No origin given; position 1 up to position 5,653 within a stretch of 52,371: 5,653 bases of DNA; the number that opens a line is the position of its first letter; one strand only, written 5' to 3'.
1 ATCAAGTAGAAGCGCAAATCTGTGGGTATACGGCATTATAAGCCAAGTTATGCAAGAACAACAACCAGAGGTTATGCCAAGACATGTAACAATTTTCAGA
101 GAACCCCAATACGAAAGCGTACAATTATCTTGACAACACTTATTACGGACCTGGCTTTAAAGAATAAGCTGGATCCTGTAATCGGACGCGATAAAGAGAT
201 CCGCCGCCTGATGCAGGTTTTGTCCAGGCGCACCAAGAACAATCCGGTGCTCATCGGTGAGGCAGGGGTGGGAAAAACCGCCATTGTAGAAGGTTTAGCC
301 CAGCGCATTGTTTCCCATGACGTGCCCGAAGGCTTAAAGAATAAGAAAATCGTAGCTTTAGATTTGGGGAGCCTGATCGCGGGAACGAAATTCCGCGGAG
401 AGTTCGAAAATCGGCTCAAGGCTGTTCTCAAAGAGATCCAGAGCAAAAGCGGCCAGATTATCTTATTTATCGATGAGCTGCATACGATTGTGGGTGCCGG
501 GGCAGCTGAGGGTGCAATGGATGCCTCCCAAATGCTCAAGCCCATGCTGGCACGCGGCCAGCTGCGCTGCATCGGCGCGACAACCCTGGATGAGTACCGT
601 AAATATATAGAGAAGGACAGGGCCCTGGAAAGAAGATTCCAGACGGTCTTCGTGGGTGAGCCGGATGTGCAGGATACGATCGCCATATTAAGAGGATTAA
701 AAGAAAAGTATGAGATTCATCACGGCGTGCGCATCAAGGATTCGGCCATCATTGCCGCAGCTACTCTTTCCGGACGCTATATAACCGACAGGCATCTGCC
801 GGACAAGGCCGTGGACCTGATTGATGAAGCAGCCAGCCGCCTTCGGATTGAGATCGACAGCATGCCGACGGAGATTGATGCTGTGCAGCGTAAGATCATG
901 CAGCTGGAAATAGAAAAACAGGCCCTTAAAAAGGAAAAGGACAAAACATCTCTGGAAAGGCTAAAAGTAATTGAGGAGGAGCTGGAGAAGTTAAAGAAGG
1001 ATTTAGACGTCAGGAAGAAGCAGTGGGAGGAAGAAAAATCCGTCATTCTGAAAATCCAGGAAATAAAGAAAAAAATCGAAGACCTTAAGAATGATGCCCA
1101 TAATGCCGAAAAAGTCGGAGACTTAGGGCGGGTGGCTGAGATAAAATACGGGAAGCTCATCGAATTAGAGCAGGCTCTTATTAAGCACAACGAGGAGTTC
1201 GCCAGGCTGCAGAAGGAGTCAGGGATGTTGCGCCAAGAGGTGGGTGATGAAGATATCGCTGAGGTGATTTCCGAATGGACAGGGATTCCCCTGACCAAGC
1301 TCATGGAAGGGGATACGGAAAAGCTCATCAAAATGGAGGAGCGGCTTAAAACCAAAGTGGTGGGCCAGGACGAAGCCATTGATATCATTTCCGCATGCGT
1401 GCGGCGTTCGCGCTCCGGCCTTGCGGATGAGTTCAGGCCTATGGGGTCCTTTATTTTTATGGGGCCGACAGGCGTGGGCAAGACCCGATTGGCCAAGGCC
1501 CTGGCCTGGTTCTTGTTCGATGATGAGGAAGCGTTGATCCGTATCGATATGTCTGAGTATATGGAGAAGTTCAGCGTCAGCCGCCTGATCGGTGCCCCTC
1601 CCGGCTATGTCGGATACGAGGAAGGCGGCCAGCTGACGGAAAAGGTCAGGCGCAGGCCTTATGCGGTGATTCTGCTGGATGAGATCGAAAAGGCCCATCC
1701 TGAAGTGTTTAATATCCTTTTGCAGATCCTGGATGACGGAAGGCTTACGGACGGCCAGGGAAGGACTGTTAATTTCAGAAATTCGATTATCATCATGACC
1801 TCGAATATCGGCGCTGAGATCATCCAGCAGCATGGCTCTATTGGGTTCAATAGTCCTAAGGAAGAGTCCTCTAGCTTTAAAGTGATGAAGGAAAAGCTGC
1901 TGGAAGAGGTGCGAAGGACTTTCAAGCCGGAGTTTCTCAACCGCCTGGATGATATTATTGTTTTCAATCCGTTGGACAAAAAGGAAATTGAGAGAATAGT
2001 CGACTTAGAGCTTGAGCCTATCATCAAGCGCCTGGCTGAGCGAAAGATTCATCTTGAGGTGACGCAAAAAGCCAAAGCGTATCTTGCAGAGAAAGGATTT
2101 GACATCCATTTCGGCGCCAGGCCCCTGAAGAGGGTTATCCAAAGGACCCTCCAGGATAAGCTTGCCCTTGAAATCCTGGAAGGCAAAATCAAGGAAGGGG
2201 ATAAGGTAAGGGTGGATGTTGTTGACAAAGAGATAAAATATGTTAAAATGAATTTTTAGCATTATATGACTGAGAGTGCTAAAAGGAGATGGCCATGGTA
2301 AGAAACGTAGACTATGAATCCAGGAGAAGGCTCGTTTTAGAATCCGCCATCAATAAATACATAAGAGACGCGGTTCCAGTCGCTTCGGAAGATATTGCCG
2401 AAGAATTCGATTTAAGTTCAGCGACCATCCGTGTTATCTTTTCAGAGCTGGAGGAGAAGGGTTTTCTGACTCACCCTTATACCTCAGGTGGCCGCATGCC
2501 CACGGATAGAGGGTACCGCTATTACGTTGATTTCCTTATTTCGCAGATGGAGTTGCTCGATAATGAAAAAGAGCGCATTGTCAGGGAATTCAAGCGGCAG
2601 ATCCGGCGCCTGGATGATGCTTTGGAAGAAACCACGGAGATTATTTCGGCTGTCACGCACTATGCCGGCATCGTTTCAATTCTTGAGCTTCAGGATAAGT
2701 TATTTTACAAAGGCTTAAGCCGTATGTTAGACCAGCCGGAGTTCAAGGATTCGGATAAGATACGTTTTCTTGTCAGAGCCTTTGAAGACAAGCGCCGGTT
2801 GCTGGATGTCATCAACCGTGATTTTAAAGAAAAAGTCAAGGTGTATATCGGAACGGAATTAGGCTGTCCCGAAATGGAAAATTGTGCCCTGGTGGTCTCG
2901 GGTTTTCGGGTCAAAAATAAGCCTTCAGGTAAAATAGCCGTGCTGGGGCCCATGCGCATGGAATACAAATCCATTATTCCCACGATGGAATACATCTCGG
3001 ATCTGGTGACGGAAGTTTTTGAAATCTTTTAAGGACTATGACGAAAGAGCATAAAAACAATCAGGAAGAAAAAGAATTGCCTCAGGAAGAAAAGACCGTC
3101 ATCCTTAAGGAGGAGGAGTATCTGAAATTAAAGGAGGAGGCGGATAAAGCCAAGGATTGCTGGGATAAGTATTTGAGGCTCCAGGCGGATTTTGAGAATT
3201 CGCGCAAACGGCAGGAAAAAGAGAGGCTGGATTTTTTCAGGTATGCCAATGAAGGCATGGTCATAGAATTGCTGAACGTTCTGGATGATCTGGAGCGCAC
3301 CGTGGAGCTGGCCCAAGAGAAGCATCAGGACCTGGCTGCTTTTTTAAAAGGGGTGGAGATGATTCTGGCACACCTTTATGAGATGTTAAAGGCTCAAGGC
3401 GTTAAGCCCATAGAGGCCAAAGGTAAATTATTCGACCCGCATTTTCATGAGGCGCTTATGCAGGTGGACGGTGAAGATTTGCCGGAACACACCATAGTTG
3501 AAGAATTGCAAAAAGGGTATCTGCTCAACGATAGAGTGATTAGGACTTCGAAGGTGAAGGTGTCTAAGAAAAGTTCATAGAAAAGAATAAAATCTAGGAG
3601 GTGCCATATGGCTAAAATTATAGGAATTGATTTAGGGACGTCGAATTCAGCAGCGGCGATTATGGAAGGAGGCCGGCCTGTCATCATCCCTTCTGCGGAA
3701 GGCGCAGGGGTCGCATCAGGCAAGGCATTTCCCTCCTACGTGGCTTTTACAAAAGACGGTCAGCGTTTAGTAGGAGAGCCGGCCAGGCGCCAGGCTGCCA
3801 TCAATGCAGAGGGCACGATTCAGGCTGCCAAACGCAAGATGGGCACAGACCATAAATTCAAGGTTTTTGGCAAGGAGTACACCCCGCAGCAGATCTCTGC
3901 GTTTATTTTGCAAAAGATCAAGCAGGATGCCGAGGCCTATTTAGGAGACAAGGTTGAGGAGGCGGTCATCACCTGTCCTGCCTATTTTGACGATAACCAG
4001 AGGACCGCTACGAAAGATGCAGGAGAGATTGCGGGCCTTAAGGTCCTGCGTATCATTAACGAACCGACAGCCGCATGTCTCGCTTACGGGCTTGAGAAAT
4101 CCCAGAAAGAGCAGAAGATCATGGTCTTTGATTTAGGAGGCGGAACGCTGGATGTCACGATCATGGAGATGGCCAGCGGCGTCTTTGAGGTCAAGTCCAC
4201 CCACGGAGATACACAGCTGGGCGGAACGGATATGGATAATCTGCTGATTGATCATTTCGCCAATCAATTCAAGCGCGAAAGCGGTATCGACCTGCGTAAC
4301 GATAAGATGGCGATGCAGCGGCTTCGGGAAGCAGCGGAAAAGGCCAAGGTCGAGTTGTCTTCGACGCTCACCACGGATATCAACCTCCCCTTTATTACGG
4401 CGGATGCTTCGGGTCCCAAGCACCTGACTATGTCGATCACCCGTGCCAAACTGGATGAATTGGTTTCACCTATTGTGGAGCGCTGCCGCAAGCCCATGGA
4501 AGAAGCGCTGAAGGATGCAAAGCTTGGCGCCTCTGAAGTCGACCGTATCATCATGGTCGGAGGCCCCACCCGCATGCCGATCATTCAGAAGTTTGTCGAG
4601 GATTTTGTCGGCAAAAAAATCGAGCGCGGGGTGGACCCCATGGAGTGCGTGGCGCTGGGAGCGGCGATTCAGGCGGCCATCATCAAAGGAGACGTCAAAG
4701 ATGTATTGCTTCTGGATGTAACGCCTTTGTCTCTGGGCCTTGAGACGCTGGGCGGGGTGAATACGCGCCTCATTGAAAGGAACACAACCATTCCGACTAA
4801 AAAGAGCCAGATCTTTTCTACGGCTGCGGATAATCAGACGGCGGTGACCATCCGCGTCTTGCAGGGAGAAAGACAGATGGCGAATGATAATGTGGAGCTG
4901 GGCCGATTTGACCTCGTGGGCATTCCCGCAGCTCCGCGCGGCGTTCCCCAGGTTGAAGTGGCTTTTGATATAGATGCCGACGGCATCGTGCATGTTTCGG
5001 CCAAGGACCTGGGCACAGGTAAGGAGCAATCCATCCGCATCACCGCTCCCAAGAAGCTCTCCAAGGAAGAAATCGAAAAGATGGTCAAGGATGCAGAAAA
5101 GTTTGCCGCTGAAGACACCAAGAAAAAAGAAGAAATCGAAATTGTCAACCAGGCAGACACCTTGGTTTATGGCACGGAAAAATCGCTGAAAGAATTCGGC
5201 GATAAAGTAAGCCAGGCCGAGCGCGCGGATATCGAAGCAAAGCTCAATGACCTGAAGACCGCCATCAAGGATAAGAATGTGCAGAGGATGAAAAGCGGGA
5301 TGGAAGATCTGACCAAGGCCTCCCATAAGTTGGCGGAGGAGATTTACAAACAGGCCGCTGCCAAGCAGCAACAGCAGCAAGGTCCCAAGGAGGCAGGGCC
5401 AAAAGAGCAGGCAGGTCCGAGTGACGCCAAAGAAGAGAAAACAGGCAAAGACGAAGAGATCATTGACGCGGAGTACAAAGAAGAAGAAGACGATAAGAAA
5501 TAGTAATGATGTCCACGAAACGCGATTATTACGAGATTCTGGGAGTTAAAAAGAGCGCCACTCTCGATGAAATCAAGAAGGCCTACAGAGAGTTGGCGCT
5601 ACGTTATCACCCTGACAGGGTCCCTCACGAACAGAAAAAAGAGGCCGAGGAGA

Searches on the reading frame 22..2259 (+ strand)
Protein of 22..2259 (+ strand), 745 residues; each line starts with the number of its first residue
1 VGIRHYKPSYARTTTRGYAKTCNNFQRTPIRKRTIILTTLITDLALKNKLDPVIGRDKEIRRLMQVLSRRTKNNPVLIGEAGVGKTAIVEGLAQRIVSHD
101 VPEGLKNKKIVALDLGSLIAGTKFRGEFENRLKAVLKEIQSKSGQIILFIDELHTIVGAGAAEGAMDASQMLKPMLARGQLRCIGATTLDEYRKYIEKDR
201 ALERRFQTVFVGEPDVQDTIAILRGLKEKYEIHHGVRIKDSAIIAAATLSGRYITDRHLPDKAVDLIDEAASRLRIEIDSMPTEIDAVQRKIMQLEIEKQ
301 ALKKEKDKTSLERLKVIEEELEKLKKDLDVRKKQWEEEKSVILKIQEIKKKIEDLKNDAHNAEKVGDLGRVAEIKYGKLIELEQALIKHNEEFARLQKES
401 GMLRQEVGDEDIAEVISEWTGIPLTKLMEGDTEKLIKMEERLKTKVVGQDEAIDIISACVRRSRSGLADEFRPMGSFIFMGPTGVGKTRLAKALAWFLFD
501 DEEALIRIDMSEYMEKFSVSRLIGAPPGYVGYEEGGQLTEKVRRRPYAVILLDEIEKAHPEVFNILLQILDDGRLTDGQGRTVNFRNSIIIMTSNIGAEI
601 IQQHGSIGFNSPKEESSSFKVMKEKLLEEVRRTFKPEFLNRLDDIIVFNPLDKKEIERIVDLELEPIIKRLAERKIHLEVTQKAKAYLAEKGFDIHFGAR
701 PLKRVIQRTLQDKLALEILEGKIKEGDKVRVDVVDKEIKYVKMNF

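Call 78: search_protein_families(library=pfam, proteins=[window:22-2259:+], max_evalue=0.00001)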
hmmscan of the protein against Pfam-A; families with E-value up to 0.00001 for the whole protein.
window:22-2259:+ (745 aa): 13 families
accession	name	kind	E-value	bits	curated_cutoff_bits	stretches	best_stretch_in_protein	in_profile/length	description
PF07724.20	AAA_2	-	2.9e-71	239.3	27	1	472-645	1-166/166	AAA domain (Cdc48 subfamily)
PF17871.7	AAA_lid_9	-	4.8e-34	116.8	22.8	1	216-315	2-101/104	AAA lid domain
PF10431.15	ClpB_D2-small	-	1e-27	96.4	21.9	1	651-731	1-81/81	C-terminal, D2-small domain, of ClpB protein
PF00004.35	AAA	-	3.1e-23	83.1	21.2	2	76-207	2-124/131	ATPase family associated with various cellular activities (AAA)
PF07728.20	AAA_5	-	3.4e-16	60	22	1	477-595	2-122/139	AAA domain (dynein-related subfamily)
PF13191.12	AAA_16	-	9.4e-15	55.9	32.6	1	53-100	2-52/167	AAA ATPase domain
PF13401.12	AAA_22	-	7.1e-12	46.2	27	0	475-572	6-110/130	AAA domain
PF00158.32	Sigma54_activat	-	1.4e-09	38.3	20.2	1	478-595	26-143/168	Sigma-54 interaction domain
PF01695.23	IstB_IS21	-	4.4e-07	30.1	24.1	0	58-137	78-153/238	IstB-like ATP binding protein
PF13173.12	AAA_14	-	1.5e-06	28.7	27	0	76-158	6-76/129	AAA domain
PF01637.24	ATPase_2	-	1.7e-06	28.4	33.2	0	56-161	4-127/225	ATPase domain predominantly from Archaea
PF20720.3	nSTAND3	-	2.7e-06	27.6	27.2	0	478-515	21-58/155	Novel STAND NTPase 3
PF05621.17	TniB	-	5.3e-06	26.4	22.4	0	60-210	23-183/189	Bacterial TniB protein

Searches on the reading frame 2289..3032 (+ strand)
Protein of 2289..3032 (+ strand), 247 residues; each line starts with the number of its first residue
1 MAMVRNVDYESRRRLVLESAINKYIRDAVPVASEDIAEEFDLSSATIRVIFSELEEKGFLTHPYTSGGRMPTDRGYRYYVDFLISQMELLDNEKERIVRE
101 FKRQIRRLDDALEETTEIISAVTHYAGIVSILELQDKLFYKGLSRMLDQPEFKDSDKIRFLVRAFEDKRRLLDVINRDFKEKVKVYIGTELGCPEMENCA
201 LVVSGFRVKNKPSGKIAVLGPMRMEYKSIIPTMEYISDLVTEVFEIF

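Call 78: search_protein_families(library=pfam, proteins=[window:2289-3032:+], max_evalue=0.00001)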
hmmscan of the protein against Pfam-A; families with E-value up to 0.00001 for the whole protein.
window:2289-3032:+ (247 aa): 1 family
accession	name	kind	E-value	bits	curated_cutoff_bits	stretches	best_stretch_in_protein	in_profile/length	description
PF01628.27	HrcA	-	3.7e-30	106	22.2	1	135-230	124-215/215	HrcA protein C terminal domain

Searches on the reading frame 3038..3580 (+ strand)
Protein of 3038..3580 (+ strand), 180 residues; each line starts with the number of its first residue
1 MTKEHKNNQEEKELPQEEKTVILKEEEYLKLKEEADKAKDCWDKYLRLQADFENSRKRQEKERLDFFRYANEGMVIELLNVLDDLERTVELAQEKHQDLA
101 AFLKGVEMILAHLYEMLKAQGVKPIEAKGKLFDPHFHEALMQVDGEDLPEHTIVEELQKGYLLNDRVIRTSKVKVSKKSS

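Call 78: search_protein_families(library=pfam, proteins=[window:3038-3580:+], max_evalue=0.00001)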
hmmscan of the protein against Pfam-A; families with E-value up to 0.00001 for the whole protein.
window:3038-3580:+ (180 aa): 1 family
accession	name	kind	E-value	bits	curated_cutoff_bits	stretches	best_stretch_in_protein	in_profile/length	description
PF01025.24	GrpE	-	4.8e-48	163.4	25.8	1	12-177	5-165/165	GrpE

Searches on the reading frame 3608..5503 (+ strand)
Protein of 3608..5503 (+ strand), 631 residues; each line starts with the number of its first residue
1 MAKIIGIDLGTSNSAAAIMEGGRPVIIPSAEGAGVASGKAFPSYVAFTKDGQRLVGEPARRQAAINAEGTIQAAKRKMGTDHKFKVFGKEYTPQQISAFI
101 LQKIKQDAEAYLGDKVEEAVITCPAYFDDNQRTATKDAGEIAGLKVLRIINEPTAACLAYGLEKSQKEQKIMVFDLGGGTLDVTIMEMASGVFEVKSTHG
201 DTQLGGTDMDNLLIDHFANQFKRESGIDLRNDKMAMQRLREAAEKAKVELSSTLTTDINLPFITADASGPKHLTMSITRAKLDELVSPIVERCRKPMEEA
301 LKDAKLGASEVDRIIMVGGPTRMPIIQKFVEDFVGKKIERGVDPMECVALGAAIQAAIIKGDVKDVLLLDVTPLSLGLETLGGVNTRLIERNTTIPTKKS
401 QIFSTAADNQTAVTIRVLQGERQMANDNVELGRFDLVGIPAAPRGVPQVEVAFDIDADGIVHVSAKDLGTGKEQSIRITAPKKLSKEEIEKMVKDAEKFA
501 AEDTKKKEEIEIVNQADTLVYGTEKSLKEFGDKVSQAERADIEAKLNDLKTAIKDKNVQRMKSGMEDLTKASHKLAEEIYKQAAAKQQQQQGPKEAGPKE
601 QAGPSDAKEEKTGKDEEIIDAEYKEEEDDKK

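Call 78: search_protein_families(library=pfam, proteins=[window:3608-5503:+], max_evalue=0.00001)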
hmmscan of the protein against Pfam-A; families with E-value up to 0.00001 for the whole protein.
window:3608-5503:+ (631 aa): 3 families
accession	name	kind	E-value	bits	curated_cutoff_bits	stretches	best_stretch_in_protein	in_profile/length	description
PF00012.26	HSP70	-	2.5e-231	769.5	20.6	2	85-580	102-598/599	Hsp70 protein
PF06723.19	MreB_Mbl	-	2.2e-17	63.3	27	1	4-355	3-318/327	MreB/Mbl protein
PF02782.22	FGGY_C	-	3.7e-06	27.3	27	1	306-358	145-196/198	FGGY family of carbohydrate kinases, C-terminal domain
